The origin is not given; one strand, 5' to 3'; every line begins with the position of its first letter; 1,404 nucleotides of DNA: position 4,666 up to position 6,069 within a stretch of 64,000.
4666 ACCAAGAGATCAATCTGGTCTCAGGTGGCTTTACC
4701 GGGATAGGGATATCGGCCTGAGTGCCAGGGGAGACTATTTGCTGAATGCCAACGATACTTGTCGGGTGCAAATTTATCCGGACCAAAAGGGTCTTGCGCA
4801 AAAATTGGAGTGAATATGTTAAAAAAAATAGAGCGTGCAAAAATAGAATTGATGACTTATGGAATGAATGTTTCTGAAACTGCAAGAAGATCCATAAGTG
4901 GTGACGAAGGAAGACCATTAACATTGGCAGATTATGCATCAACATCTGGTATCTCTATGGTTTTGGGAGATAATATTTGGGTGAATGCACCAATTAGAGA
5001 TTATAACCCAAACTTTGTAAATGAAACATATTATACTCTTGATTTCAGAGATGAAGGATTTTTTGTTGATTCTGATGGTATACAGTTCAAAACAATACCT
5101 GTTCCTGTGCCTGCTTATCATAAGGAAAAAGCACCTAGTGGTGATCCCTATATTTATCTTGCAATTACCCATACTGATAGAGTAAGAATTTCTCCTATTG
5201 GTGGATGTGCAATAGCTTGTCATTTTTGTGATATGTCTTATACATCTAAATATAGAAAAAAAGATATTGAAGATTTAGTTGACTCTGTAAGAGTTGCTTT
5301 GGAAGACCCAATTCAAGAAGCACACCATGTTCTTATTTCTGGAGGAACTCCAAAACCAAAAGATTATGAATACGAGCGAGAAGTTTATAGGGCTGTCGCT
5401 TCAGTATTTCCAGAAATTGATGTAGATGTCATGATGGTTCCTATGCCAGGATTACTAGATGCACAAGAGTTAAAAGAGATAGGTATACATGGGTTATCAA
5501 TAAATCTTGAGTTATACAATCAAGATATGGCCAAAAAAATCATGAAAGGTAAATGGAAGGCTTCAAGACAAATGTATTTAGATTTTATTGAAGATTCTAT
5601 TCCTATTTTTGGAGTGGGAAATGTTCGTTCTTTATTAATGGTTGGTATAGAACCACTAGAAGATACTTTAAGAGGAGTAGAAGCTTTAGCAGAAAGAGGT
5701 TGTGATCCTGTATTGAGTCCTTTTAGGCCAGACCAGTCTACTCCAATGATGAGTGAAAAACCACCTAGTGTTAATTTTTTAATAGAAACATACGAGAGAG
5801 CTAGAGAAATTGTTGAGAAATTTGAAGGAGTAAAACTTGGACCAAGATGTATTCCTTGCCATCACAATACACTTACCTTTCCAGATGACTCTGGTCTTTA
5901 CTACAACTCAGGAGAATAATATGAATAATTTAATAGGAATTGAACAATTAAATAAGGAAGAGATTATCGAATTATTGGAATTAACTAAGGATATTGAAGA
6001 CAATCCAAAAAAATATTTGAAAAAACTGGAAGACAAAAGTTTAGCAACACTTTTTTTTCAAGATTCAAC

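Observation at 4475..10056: Compact operon of small protein, radical SAM, divergent carbamoyltransferase and Cx10CxxC radical SAM genes, facing an ATP-grasp plus nitroreductase pair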

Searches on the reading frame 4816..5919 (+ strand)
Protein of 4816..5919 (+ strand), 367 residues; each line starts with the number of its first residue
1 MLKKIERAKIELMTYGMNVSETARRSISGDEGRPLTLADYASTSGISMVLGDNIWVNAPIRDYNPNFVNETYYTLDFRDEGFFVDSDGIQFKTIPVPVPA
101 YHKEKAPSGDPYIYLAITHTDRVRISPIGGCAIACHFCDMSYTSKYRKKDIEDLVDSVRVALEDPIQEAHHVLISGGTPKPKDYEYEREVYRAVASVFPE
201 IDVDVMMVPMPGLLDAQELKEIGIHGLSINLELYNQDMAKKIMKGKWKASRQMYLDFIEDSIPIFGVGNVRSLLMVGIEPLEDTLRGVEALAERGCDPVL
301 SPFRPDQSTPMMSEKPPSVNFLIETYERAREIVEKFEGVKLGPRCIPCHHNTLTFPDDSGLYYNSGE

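Call 3: search_protein_families(library=pfam, proteins=[window:4816-5919:+], max_evalue=0.01)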
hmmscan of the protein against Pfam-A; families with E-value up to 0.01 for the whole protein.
window:4816-5919:+ (367 aa): 1 family
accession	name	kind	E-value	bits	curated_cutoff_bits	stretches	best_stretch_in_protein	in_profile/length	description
PF04055.27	Radical_SAM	-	1.1e-13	52.1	29.5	1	125-259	1-134/166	Radical SAM superfamily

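Call 4: search_protein_families(library=ncbifam, proteins=[window:4816-5919:+], max_evalue=0.01)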
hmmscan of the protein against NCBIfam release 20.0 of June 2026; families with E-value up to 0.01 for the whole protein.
window:4816-5919:+ (367 aa): 9 families
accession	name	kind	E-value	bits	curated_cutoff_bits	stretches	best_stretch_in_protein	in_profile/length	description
NF045502.1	variant_rSAM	domain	1.7e-37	129.2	125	1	8-335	7-357/357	radical SAM protein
TIGR04043.1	rSAM_MSMEG_0568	hypoth_equivalog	1.4e-19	70.3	303.7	1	85-334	67-328/354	MSMEG_0568 family radical SAM protein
NF053742.1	LipS1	equivalog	3.5e-06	26.8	230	1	130-342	16-220/268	LipS1 family lipoyl synthase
NF053743.1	LipS2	equivalog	4.4e-06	26.4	270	1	130-320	32-219/292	LipS2 family lipoyl synthase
TIGR02351.2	thiH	equivalog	5.8e-05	22.3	380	1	131-244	83-193/364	2-iminoacetate synthase ThiH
TIGR00539.1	hemN_rel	equivalog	0.00055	19.2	205.4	1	131-244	10-131/361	radical SAM family heme chaperone HemW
NF006276.0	PRK08444.1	equivalog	0.0025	16.9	560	1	124-207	52-135/353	aminofutalosine synthase MqnE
TIGR03700.1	mena_SCO4494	equivalog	0.004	16.1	434.55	1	125-206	52-133/351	aminofutalosine synthase MqnE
TIGR03699.1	menaquin_MqnC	equivalog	0.0078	15.1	428.1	0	131-206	51-126/342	cyclic dehypoxanthinyl futalosine synthase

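Call 6: find_homologous_proteins(query=window:4816-5919:+, max_evalue=0.001)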
Query window:4816-5919:+ (367 aa): 1351 proteins with E <= 0.001 among 4157 candidates; the best 120 are listed.
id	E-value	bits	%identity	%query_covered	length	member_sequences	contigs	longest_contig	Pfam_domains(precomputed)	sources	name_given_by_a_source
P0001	1.1e-249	846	100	100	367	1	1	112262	PF04055.28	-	-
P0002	5.3e-188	643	77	99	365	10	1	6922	PF04055.28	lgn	-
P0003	9.7e-186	635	75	99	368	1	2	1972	PF04055.28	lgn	-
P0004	1.5e-172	592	71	99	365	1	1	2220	PF04055.28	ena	-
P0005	3.6e-172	591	69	100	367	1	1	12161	PF04055.28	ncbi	-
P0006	2.8e-170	585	72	99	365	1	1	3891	PF04055.28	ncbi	-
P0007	2.5e-169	581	70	99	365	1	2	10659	PF04055.28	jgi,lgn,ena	-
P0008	1.7e-165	569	68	99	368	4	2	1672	PF04055.28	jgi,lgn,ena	-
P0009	1.3e-164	566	71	97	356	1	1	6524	PF04055.28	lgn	-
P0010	1.7e-161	556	66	100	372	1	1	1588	PF04055.28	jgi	jgi:uncharacterized radical SAM superfamily protein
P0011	3.1e-161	555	67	99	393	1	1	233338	PF04055.28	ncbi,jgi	-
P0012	3.1e-161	555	68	99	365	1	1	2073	PF04055.28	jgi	jgi:hypothetical protein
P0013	7.7e-161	554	69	98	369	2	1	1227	PF04055.28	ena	-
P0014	2.0e-159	549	66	99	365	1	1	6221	PF04055.28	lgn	-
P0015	2.0e-158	546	66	99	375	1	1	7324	PF04055.28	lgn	-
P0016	7.4e-154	531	66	99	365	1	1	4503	PF04055.28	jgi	jgi:radical SAM superfamily enzyme YgiQ (UPF0313 family)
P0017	4.0e-152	525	64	99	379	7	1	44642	PF04055.28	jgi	jgi:hypothetical protein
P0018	7.9e-152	524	66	99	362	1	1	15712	PF04055.28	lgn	-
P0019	1.2e-151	523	64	99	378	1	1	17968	PF04055.28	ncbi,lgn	-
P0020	3.5e-151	522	63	100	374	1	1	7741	PF04055.28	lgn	-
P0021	4.7e-151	521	64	99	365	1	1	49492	PF04055.28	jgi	jgi:biotin synthase-related radical SAM superfamily protein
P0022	1.8e-150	519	64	99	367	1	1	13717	PF04055.28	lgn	-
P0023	4.7e-149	515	62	99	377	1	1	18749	PF04055.28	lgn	-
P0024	5.3e-149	515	62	100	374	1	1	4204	PF04055.28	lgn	-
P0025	4.0e-148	512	63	100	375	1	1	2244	PF04055.28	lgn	-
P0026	4.9e-148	511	63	100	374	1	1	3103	PF04055.28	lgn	-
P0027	5.8e-148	511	62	99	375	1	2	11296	PF04055.28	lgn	-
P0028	1.6e-147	510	62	99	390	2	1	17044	PF04055.28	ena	-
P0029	3.2e-147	509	62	100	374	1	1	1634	PF04055.28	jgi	-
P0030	4.8e-146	505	61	96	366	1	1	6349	PF04055.28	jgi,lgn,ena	-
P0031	1.4e-145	503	62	99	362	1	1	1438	PF04055.28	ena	-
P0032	1.5e-145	503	62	99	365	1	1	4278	PF04055.28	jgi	jgi:Radical SAM superfamily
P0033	4.7e-145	502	61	99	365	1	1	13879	PF04055.28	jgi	jgi:hypothetical protein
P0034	6.6e-145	501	63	99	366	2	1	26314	PF04055.28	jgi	jgi:radical SAM superfamily enzyme YgiQ (UPF0313 family)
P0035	6.6e-145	501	61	100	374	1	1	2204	PF04055.28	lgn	-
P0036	4.0e-144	499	62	98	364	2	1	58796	PF04055.28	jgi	jgi:hypothetical protein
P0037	4.6e-144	498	62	99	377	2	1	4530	PF04055.28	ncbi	-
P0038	7.5e-144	498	61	99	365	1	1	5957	PF04055.28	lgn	-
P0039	1.4e-143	497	60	99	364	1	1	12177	PF04055.28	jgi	jgi:radical SAM superfamily enzyme YgiQ (UPF0313 family)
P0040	6.8e-143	495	60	100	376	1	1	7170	PF04055.28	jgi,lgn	-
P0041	7.8e-143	494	62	99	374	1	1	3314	PF04055.28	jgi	-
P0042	3.5e-142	492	61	99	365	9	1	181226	PF04055.28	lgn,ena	-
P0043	4.6e-142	492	61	99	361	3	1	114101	PF04055.28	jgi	jgi:hypothetical protein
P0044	9.6e-142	491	62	99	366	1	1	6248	PF04055.28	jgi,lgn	jgi:hypothetical protein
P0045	1.9e-141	490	59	99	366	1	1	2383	PF04055.28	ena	-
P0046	3.1e-141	489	62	99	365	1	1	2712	PF04055.28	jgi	jgi:hypothetical protein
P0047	4.6e-141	488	61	99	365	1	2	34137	PF04055.28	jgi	-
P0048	8.6e-141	488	61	99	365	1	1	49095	PF04055.28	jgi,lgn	jgi:hypothetical protein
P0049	1.7e-139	483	60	98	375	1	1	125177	PF04055.28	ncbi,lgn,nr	ncbi:MAG TPA: radical SAM protein [Thermoanaerobaculia bacterium]|nr:radical SAM protein [Thermoanae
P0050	1.8e-139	483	60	99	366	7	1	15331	PF04055.28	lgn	-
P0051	4.2e-139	482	60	99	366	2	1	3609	PF04055.28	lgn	-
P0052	8.0e-139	481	61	99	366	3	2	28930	PF04055.28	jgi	jgi:radical SAM family protein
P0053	1.8e-138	480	59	99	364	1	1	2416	PF04055.28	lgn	-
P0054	5.3e-138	478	59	99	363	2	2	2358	PF04055.28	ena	-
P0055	6.2e-138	478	60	99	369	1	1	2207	PF04055.28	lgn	-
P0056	9.9e-138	478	59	99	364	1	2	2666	PF04055.28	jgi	jgi:radical SAM superfamily enzyme YgiQ (UPF0313 family)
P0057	1.0e-137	477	58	99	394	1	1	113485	PF04055.28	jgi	jgi:Radical SAM superfamily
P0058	1.1e-137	477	60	99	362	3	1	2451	PF04055.28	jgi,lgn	jgi:hypothetical protein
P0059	2.7e-137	476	58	99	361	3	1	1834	PF04055.28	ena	-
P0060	3.1e-137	476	59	99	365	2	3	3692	PF04055.28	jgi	-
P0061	4.4e-137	475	59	99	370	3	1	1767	PF04055.28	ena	-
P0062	6.1e-137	475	58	99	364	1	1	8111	PF04055.28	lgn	-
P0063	7.9e-137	475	60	99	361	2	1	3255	PF04055.28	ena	-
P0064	8.0e-137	475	60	99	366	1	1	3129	PF04055.28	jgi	jgi:hypothetical protein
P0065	8.9e-137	474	58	100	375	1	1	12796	PF04055.28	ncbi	-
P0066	1.9e-136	473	58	99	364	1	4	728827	PF04055.28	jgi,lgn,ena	jgi:uncharacterized radical SAM superfamily protein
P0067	2.0e-136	473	57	99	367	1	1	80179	PF04055.28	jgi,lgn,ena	-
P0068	2.1e-136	473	59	99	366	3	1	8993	PF04055.28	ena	-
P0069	5.5e-136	472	59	99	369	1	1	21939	PF04055.28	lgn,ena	-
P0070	6.3e-136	472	58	98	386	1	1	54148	PF04055.28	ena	-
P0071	7.3e-136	471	57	99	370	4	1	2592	PF04055.28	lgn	-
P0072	1.1e-135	471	57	99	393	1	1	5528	PF04055.28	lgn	-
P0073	2.7e-135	470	57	99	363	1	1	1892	PF04055.28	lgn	-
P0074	2.8e-135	469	58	99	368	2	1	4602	PF04055.28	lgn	-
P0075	3.3e-135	469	60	99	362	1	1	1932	PF04055.28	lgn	-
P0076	5.9e-135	468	57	99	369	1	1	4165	PF04055.28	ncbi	-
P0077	6.7e-135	468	59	99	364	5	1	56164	PF04055.28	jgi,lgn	jgi:hypothetical protein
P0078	1.2e-134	467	57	99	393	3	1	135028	PF04055.28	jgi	jgi:hypothetical protein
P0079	1.4e-134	467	58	99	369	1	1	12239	PF04055.28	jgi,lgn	jgi:hypothetical protein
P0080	1.5e-134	467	58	99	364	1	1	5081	PF04055.28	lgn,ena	-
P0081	1.6e-134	467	59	100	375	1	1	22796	PF04055.28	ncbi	-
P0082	1.6e-134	467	54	99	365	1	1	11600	PF04055.28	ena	-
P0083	2.4e-134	466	57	99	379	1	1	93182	PF04055.28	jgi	jgi:radical SAM family protein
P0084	2.6e-134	466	57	99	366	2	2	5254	PF04055.28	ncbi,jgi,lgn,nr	ncbi:MAG: radical SAM protein [Candidatus Omnitrophica bacterium]|nr:radical SAM protein [Candidatus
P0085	3.3e-134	466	57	99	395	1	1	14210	PF04055.28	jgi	jgi:hypothetical protein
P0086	4.8e-134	465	58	99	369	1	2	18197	PF04055.28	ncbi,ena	-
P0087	1.5e-133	464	59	98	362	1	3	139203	PF04055.28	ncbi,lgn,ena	-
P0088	1.7e-133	464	58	99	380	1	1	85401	PF04055.28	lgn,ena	-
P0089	1.7e-133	464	58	98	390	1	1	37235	PF04055.28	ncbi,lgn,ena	-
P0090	2.0e-133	463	58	99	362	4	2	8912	PF04055.28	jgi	-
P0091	2.9e-133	463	56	99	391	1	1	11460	PF04055.28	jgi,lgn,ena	-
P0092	3.1e-133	463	58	98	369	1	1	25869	PF04055.28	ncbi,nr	ncbi:MAG: radical SAM protein [bacterium]|nr:radical SAM protein [bacterium]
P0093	4.3e-133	462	57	99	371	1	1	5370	PF04055.28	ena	-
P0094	5.9e-133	462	57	99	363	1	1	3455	PF04055.28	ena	-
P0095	9.5e-133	461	59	95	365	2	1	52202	PF04055.28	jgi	jgi:hypothetical protein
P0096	3.1e-132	459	57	99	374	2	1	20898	PF04055.28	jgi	jgi:hypothetical protein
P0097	7.0e-132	458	59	97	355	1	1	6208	PF04055.28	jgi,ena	-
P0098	7.3e-132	458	56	99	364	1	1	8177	PF04055.28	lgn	-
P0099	1.3e-131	457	56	99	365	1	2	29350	PF04055.28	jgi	jgi:hypothetical protein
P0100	1.5e-131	457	57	99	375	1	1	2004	PF04055.28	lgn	-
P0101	1.5e-131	457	57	96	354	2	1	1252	PF04055.28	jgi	jgi:hypothetical protein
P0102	1.8e-131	457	57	99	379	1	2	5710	PF04055.28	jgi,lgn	-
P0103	2.8e-131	456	57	99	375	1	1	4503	PF04055.28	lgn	-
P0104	3.8e-131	456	57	100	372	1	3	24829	PF04055.28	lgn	-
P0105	4.8e-131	456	57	99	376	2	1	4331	PF04055.28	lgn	-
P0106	6.1e-131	455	57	99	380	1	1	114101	PF04055.28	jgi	jgi:hypothetical protein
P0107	9.8e-131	455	57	98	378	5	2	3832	PF04055.28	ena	-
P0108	1.3e-130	454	56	98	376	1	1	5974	PF04055.28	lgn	-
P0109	1.5e-130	454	57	99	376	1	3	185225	PF04055.28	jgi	jgi:hypothetical protein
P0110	3.2e-130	453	55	99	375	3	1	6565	PF04055.28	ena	-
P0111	4.0e-130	452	55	99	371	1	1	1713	PF04055.28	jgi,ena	-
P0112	4.3e-130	452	55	100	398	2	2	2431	PF04055.28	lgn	-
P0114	1.2e-129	451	57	99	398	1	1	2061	PF04055.28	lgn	-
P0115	2.9e-129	450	77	70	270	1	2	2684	PF04055.28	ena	-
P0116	4.6e-129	449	56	100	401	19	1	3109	PF04055.28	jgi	jgi:hypothetical protein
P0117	5.5e-129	449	55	99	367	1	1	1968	PF04055.28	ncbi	-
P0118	1.2e-128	448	55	99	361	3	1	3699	PF04055.28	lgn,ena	-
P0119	1.4e-128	447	55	98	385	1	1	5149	PF04055.28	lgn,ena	-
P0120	1.6e-128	447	57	99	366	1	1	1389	PF04055.28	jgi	jgi:hypothetical protein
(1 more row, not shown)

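Call 7: find_encoding_contigs(protein=P0049, flank=10000, max_places=2)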
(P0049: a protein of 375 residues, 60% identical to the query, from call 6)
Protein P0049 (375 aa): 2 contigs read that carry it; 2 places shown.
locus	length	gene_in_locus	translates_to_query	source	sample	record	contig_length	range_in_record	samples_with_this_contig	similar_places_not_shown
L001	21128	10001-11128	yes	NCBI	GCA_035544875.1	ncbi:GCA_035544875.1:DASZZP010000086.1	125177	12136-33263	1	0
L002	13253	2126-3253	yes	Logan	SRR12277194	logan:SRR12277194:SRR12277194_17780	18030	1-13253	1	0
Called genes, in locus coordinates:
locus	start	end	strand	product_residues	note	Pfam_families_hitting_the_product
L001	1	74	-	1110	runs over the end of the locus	PF13432:TPR_16 (faint), PF24885:TPR_NPHP3 (faint), PF00515:TPR_1 (faint), PF07719:TPR_2 (faint), PF13374:TPR_10 (weak), PF13424:TPR_12, PF13374:TPR_10 (weak), PF12770:CHAT, +3 more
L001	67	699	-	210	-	PF14326:DUF4384 (weak)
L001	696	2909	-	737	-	-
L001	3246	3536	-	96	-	-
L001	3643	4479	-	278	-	PF00149:Metallophos, PF12850:Metallophos_2 (faint)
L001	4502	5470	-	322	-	PF03575:Peptidase_S51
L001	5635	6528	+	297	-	PF18306:LDcluster4, PF03641:Lysine_decarbox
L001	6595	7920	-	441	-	PF13638:PIN_4, PF02562:PhoH, PF13604:AAA_30 (faint)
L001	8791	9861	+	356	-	PF00892:EamA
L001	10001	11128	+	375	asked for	PF04055:Radical_SAM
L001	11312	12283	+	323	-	PF02729:OTCace_N, PF00185:OTCace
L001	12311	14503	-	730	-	PF20703:nSTAND1, PF13599:Pentapeptide_4 (weak), PF13576:Pentapeptide_3 (weak)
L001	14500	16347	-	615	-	PF13289:SIR2_2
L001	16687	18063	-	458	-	PF02655:ATP-grasp_3 (weak)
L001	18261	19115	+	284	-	PF02653:BPD_transp_2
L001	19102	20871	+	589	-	PF02653:BPD_transp_2, PF00005:ABC_tran, PF13304:AAA_21 (faint)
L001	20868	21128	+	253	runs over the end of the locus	PF00005:ABC_tran, PF13304:AAA_21 (faint)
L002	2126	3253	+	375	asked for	PF04055:Radical_SAM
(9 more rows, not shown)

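Call 8: find_encoding_contigs(protein=P0066, flank=10000, max_places=2)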
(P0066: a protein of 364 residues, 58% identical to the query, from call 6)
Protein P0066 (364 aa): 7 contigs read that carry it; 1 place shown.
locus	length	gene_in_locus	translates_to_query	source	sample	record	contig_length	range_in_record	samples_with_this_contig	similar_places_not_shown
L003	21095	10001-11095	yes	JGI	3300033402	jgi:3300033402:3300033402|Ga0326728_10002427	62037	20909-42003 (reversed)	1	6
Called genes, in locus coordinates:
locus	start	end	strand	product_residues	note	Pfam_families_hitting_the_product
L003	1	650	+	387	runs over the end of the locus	PF03952:Enolase_N, PF00113:Enolase_C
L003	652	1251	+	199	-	PF00318:Ribosomal_S2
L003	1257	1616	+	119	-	PF02643:DUF192 (weak)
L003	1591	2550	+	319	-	PF00733:Asn_synthase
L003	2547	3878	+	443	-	PF00753:Lactamase_B, PF12706:Lactamase_B_2, PF22505:RNase_J_b_CASP, PF07521:RMMBL (weak)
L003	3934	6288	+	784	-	PF00133:tRNA-synt_1, PF09334:tRNA-synt_1g, PF08264:Anticodon_1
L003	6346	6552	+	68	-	PF02597:ThiS (weak)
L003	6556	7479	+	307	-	PF01171:ATP_bind_3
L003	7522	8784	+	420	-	PF04513:Baculo_PEP_C (faint), PF06103:DUF948 (faint), PF07889:DUF1664 (faint), PF08702:Fib_alpha (faint), PF14523:Syntaxin_2 (faint), PF20667:Sec10_N (faint), PF24161:CCDC39 (weak), PF04108:ATG17_like (weak), +8 more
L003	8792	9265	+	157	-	-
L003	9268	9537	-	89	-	-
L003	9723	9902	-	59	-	-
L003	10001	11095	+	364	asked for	PF04055:Radical_SAM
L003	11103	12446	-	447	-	PF02655:ATP-grasp_3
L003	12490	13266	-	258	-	PF01209:Ubie_methyltran, PF13489:Methyltransf_23 (weak), PF13847:Methyltransf_31, PF08241:Methyltransf_11, PF08242:Methyltransf_12, PF13649:Methyltransf_25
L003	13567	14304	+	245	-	PF14023:Bestrophin-like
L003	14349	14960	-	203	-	PF00149:Metallophos, PF12850:Metallophos_2, PF14582:Metallophos_3 (weak)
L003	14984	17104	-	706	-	PF04851:ResIII, PF00270:DEAD, PF22527:DEXQc_Suv3 (weak), PF00271:Helicase_C, PF21280:Helicase_dom4_arc, PF14520:HHH_5 (weak)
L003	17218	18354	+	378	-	PF08323:Glyco_transf_5, PF13439:Glyco_transf_4, PF13579:Glyco_trans_4_4, PF20706:GT4-conflict, PF00534:Glycos_transf_1, PF13692:Glyco_trans_1_4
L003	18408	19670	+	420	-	PF02308:MgtC, PF13194:DUF4010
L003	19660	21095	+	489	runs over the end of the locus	PF01336:tRNA_anti-codon, PF00152:tRNA-synt_2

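Call 9: find_encoding_contigs(protein=P0011, flank=10000, max_places=2)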
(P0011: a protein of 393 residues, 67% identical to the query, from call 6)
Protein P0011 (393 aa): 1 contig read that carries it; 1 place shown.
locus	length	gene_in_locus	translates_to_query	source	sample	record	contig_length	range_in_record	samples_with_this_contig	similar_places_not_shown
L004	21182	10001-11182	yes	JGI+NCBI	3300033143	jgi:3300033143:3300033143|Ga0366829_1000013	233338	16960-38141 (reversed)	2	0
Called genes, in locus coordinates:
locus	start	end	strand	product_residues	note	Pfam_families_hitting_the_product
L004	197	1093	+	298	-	-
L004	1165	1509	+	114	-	-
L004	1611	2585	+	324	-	PF14528:LAGLIDADG_3 (weak)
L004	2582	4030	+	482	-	PF00133:tRNA-synt_1, PF01406:tRNA-synt_1e (weak), PF09334:tRNA-synt_1g, PF00133:tRNA-synt_1, PF01406:tRNA-synt_1e (weak), PF19303:Anticodon_3, PF08264:Anticodon_1 (faint)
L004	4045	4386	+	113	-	PF01588:tRNA_bind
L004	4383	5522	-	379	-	PF01712:dNK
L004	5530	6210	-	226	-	PF01712:dNK, PF13238:AAA_18 (faint), PF13521:AAA_28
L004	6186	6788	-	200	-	PF13521:AAA_28, PF02223:Thymidylate_kin (weak)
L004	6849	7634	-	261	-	PF03537:Glyco_hydro_114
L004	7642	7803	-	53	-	-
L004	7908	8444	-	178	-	PF13238:AAA_18, PF13207:AAA_17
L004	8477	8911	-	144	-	-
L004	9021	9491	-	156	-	-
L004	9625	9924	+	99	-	-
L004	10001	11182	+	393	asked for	PF04055:Radical_SAM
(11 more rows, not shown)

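Call 11: search_solved_structures(query=window:4816-5919:+, max_evalue=0.01)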
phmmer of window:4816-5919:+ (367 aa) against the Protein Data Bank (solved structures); distinct sequences matched with E-value up to 0.01: 0.

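Call 15: find_related_loci(query=A1, collection=genome_contigs, flank=10000)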
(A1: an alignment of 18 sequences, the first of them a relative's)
Query A1 (367 aa) in genome_contigs; peptide patterns used: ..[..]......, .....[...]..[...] (x = any residue, [..] = any of these).
53 stretches matched a pattern; 39 encode a relative of the query (tblastn E <= 1e-3); 38 distinct loci.
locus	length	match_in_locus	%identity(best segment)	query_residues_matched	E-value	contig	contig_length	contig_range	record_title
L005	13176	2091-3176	77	1-362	0e+0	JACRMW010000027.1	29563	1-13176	MAG: Candidatus Aenigmatarchaeota archaeon isolate NC_groundwater_1917_Pr3_S-0.2um_36_3 scaffold_107247, whole genome sh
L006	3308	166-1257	77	1-364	0e+0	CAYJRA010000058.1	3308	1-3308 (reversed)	MAG TPA_asm: uncultured archaeon isolate ERP125453_co1_246 genome assembly, contig: NODE_41892_length_3308_cov_9.720258,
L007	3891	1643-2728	72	1-362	0e+0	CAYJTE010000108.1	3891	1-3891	MAG TPA_asm: uncultured Methanosarcinales archaeon isolate ERP125453_co1_342 genome assembly, contig: NODE_33073_length_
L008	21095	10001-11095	59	1-365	2e-146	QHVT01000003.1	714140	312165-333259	MAG: Acidobacteria bacterium isolate gp7 AA8 14_0903_02_30cm_scaffold_2_curated, whole genome shotgun sequence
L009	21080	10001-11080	60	1-361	1e-145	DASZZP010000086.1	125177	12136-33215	MAG TPA_asm: Thermoanaerobaculia bacterium isolate SMAG_U6239 k141_61235, whole genome shotgun sequence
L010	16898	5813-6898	58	1-365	6e-144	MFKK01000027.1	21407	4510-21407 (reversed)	MAG: Candidatus Jorgensenbacteria bacterium RIFCSPLOWO2_01_FULL_45_25b rifcsplowo2_01_scaffold_5064, whole genome shotgu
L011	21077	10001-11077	58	1-359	5e-140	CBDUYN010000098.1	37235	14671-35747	MAG TPA_asm: uncultured bacterium isolate SRR22302374_binner12_Refined_89 genome assembly, contig: ERZ26661914.472, whol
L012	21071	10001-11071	59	1-360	8e-140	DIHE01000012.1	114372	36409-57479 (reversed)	MAG TPA_asm: Holophagales bacterium UBA5704 UBA5704_contig_928, whole genome shotgun sequence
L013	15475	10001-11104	56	6-367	3e-134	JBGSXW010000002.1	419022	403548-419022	MAG: Candidatus Saccharimonadales bacterium isolate JTS-RE76 k141_7948183, whole genome shotgun sequence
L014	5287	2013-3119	57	1-365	6e-134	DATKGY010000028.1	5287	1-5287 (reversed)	MAG TPA_asm: Patescibacteria group bacterium isolate SMAG_U14563 k141_132708, whole genome shotgun sequence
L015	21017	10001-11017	59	30-365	2e-131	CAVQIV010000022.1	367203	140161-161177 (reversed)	MAG: Thermoanaerobaculaceae bacterium isolate MFD10043.bin.2.76 genome assembly, contig: contig_8787, whole genome shotg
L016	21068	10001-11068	55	1-357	3e-131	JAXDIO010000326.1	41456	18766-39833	MAG: Thermoanaerobaculia bacterium isolate BP_55 scaffold_3661664, whole genome shotgun sequence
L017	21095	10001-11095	56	1-365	6e-131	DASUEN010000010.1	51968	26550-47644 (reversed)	MAG TPA_asm: Thermoanaerobaculia bacterium isolate SMAG_U1354 k141_905893, whole genome shotgun sequence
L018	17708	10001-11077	58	1-359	4e-130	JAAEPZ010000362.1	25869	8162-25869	MAG: bacterium isolate Gpa_5 GpaG_CONTIG1756178, whole genome shotgun sequence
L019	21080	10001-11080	54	1-363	1e-129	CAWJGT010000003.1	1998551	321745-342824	MAG: uncultured Holophagales bacterium isolate MFD04935.bin.1.7 genome assembly, contig: contig_1947, whole genome shotg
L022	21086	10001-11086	54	1-362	2e-124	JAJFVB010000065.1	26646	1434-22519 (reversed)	MAG: Desulfobacteraceae bacterium isolate bin.609 k141_653518, whole genome shotgun sequence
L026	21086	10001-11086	51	1-363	3e-119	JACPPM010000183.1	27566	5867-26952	MAG: Acidobacteria bacterium isolate NC_groundwater_627_Ag_B-0.1um_62_56 B_1_S1_Biohub_coassembly_k141_2718228, whole ge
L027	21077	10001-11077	48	1-353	8e-113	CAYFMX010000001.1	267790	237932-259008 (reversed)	MAG TPA_asm: uncultured Piscirickettsiaceae bacterium isolate ERP019367_co2_103 genome assembly, contig: NODE_36_length_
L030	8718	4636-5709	42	2-364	5e-89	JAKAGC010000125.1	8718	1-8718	MAG: Acidobacteria bacterium isolate WY2.bin142 NODE_13752_length_8718_cov_1.022000, whole genome shotgun sequence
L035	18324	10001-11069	53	1-357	7e-107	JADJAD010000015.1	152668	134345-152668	MAG: Gemmatimonadetes bacterium isolate AalW_18-Q3-R10-53_BATAC.281 tig00020355-10-1525070, whole genome shotgun sequenc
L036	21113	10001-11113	38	9-367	8e-74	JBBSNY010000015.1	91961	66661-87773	MAG: Solirubrobacterales bacterium isolate LS6_sbin.16 LS6_sbin.16_K_711595_L_91961_cov_48.4245, whole genome shotgun se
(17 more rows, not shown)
